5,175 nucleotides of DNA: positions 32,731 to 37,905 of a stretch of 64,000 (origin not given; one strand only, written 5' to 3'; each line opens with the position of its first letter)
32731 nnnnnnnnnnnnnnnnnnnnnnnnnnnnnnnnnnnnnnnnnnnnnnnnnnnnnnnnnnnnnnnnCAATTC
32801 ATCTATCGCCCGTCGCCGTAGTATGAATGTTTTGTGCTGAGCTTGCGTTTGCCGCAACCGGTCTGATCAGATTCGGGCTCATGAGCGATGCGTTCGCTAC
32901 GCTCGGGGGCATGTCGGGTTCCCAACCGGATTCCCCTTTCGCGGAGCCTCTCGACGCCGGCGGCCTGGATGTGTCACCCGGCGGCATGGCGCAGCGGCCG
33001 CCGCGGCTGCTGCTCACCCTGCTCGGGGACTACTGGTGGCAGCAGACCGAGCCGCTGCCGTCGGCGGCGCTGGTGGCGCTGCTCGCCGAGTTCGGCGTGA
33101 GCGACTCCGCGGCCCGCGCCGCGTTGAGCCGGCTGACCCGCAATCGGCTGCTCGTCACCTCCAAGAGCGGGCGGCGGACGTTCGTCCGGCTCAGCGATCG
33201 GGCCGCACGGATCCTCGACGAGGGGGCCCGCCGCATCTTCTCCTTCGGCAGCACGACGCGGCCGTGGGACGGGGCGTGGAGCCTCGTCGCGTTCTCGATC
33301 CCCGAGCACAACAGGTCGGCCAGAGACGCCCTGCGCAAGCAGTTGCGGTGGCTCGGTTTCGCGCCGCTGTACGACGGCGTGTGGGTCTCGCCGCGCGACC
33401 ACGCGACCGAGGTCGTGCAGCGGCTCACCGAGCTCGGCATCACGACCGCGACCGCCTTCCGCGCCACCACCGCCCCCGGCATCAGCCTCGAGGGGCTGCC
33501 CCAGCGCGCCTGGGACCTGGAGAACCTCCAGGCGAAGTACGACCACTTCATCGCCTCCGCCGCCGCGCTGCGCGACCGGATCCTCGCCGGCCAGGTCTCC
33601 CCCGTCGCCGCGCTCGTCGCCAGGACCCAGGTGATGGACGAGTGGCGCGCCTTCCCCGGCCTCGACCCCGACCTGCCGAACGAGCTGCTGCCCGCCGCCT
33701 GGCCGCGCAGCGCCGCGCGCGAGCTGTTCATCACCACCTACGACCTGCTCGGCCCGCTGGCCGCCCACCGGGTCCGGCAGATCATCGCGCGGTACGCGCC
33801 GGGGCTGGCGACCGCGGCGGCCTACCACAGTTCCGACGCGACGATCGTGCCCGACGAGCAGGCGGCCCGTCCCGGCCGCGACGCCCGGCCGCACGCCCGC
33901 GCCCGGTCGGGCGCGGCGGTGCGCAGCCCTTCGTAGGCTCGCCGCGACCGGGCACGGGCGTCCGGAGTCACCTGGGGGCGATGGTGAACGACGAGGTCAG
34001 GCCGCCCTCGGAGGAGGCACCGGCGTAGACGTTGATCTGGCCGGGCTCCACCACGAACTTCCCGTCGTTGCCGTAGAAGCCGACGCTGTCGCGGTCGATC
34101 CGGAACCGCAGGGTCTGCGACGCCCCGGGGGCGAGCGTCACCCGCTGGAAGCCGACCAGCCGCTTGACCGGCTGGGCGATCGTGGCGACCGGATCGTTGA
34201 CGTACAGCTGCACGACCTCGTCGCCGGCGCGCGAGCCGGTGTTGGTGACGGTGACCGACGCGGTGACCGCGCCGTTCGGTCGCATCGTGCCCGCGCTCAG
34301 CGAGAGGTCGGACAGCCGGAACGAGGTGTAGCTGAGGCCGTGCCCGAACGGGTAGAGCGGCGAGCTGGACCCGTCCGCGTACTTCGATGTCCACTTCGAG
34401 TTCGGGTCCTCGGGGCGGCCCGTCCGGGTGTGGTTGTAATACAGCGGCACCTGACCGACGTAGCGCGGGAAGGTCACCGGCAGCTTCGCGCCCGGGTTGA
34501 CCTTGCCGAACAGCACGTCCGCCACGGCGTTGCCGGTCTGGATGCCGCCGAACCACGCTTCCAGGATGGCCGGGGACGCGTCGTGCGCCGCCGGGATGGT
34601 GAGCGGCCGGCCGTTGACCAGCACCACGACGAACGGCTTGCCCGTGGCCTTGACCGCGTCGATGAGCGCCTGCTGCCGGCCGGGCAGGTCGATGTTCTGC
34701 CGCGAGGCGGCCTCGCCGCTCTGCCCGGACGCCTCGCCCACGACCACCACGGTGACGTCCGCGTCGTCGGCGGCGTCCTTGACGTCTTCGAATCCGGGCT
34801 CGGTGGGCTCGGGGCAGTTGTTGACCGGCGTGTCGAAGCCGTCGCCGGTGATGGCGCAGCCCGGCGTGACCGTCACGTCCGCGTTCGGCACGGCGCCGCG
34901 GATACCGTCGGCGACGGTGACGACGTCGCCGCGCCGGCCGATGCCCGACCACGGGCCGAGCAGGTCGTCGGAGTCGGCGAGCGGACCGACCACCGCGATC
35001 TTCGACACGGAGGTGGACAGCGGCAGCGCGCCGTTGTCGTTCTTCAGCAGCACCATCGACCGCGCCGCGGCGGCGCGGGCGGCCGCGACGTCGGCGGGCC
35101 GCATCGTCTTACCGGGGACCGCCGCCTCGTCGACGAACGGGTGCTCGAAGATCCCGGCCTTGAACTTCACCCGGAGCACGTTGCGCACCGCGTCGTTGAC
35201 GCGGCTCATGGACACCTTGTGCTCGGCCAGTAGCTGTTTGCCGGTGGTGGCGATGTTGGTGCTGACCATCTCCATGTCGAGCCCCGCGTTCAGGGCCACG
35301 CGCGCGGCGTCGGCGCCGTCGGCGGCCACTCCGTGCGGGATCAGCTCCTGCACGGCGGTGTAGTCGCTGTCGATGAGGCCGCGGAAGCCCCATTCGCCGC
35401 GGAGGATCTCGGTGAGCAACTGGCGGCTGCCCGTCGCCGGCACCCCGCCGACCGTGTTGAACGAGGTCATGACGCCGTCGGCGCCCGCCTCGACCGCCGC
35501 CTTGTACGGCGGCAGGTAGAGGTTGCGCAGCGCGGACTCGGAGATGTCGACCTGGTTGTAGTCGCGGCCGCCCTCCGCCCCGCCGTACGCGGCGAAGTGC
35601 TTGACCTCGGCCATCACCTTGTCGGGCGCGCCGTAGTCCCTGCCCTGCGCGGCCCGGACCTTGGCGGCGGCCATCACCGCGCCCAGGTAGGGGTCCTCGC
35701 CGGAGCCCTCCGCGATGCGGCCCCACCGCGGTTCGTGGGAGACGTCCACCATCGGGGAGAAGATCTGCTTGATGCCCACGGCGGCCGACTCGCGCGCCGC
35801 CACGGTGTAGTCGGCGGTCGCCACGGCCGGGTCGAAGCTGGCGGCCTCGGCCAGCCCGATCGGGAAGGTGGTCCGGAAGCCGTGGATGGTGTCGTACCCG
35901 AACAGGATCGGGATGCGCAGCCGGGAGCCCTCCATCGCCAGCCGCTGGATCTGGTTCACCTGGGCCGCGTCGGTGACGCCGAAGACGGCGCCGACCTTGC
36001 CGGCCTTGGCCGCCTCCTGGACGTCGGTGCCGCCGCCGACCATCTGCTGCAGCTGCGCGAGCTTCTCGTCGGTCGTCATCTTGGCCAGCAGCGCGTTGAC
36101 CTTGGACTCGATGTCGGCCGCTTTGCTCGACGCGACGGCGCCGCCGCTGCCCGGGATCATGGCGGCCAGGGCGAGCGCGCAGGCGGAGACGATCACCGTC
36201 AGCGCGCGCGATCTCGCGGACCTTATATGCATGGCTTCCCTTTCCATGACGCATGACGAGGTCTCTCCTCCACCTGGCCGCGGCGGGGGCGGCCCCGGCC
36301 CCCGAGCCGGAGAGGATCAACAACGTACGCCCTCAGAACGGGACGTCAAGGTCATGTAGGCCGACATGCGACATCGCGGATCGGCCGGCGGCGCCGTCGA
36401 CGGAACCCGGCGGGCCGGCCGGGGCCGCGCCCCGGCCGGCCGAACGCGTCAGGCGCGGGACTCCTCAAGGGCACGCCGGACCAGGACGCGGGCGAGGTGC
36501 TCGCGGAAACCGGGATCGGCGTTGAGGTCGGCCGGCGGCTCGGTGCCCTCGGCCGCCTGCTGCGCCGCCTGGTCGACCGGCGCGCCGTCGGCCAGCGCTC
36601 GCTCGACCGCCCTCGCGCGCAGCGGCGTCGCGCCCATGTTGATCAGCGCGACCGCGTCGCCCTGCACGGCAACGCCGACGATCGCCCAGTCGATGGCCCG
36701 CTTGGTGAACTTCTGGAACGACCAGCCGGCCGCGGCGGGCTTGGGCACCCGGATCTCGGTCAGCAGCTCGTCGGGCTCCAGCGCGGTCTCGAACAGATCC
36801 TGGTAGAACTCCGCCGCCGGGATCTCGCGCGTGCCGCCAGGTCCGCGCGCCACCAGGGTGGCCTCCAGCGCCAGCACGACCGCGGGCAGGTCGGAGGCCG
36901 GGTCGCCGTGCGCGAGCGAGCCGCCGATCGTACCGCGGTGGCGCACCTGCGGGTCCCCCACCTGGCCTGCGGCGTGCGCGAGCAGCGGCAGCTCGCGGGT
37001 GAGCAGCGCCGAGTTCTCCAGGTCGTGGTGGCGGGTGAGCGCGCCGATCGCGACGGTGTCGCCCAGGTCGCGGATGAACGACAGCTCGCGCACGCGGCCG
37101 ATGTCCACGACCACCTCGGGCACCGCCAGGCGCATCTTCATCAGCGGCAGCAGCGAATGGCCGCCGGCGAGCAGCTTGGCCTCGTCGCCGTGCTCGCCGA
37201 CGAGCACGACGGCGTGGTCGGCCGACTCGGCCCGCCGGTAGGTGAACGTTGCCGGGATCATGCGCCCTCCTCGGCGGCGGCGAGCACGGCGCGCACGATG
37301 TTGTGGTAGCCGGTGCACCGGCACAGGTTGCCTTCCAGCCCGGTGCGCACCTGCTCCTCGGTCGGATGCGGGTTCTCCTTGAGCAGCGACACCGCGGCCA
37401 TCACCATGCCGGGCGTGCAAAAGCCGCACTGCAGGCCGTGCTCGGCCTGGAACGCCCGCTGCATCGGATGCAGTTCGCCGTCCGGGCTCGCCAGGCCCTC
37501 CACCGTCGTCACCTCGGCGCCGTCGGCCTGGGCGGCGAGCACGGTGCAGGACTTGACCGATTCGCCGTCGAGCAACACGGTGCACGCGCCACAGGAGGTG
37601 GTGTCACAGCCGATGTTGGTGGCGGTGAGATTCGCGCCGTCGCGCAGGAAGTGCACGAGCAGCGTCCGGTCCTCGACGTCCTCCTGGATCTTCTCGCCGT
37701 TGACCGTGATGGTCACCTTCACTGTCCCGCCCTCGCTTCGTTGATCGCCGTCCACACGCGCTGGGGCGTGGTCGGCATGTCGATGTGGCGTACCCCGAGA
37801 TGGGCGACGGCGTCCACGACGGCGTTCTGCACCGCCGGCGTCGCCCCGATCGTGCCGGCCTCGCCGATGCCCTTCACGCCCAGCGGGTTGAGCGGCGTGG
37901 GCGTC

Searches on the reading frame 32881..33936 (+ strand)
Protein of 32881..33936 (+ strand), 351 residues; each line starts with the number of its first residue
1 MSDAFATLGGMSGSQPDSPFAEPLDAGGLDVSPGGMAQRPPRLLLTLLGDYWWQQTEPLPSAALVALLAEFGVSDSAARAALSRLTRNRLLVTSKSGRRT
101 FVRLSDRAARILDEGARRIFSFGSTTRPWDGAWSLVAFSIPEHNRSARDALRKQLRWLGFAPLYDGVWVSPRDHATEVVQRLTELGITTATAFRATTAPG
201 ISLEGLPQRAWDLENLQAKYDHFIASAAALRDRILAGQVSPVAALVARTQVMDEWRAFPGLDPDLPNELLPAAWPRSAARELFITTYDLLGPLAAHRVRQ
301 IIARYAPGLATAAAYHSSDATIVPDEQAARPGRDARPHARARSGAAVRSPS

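Call 10: search_protein_families(library=pfam, proteins=[window:32881-33936:+], max_evalue=0.01)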
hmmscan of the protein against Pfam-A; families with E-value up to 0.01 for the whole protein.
window:32881-33936:+ (351 aa): 4 families
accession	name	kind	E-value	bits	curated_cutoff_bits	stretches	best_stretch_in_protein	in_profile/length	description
PF20803.2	PaaX_M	-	3.2e-25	88.5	24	1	127-198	2-74/83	PaaX protein central Cas2-like domain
PF08223.16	PaaX_C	-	5.7e-19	68.7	22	1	211-296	1-87/91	PaaX-like protein C-terminal domain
PF07848.18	PaaX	-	1.1e-14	54.8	24.8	1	43-108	5-70/70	PaaX-like protein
PF00392.27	GntR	-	3.9e-06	26.9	27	1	65-102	28-64/64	Bacterial regulatory proteins, gntR family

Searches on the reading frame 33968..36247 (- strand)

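Call 10: search_protein_families(library=pfam, proteins=[window:33968-36247:-], max_evalue=0.01)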
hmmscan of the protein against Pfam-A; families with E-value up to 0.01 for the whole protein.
window:33968-36247:- (759 aa): 3 families
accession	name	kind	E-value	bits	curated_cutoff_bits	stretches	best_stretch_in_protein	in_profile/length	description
PF00933.27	Glyco_hydro_3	-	2.5e-67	228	27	1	58-360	1-316/316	Glycosyl hydrolase family 3 N terminal domain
PF01915.27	Glyco_hydro_3_C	-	5.9e-60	203.1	31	1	398-640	1-200/200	Glycosyl hydrolase family 3 C-terminal domain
PF14310.12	Fn3-like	-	1.2e-24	86.6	25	1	677-746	1-71/71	Fibronectin type III-like domain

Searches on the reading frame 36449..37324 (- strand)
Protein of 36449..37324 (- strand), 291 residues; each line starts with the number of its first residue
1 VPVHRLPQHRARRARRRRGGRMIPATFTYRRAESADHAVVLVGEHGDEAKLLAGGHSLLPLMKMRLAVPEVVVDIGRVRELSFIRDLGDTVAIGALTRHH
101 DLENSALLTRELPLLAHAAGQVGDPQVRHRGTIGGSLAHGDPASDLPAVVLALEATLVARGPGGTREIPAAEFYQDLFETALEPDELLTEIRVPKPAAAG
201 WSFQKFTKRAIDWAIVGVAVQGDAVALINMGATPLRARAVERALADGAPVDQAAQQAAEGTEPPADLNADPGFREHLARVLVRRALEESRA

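Call 10: search_protein_families(library=pfam, proteins=[window:36449-37324:-], max_evalue=0.01)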
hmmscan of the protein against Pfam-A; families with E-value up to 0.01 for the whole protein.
window:36449-37324:- (291 aa): 2 families
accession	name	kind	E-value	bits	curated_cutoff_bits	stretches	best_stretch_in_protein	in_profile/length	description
PF00941.27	FAD_binding_5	-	3.4e-49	167.4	27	1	26-196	2-170/170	FAD binding domain in molybdopterin dehydrogenase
PF03450.22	CO_deh_flav_C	-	4.5e-11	43.2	25.5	1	202-288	2-101/102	CO dehydrogenase flavoprotein C-terminal domain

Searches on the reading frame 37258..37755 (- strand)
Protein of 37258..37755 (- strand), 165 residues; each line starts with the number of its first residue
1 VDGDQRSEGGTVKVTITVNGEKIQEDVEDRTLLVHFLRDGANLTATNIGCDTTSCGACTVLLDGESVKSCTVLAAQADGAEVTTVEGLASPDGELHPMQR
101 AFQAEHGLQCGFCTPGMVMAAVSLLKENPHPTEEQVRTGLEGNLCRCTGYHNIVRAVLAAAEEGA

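Call 10: search_protein_families(library=pfam, proteins=[window:37258-37755:-], max_evalue=0.01)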
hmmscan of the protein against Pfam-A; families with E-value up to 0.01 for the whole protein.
window:37258-37755:- (165 aa): 3 families
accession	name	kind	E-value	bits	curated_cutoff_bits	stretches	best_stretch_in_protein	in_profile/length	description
PF01799.25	Fer2_2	-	2e-34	118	30.3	1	84-157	1-74/75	[2Fe-2S] binding domain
PF00111.32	Fer2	-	6.9e-07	29.6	21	1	16-74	1-56/77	2Fe-2S iron-sulfur cluster binding domain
PF13085.11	Fer2_3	-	0.00022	21.6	27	1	48-87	50-88/107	2Fe-2S iron-sulfur cluster binding domain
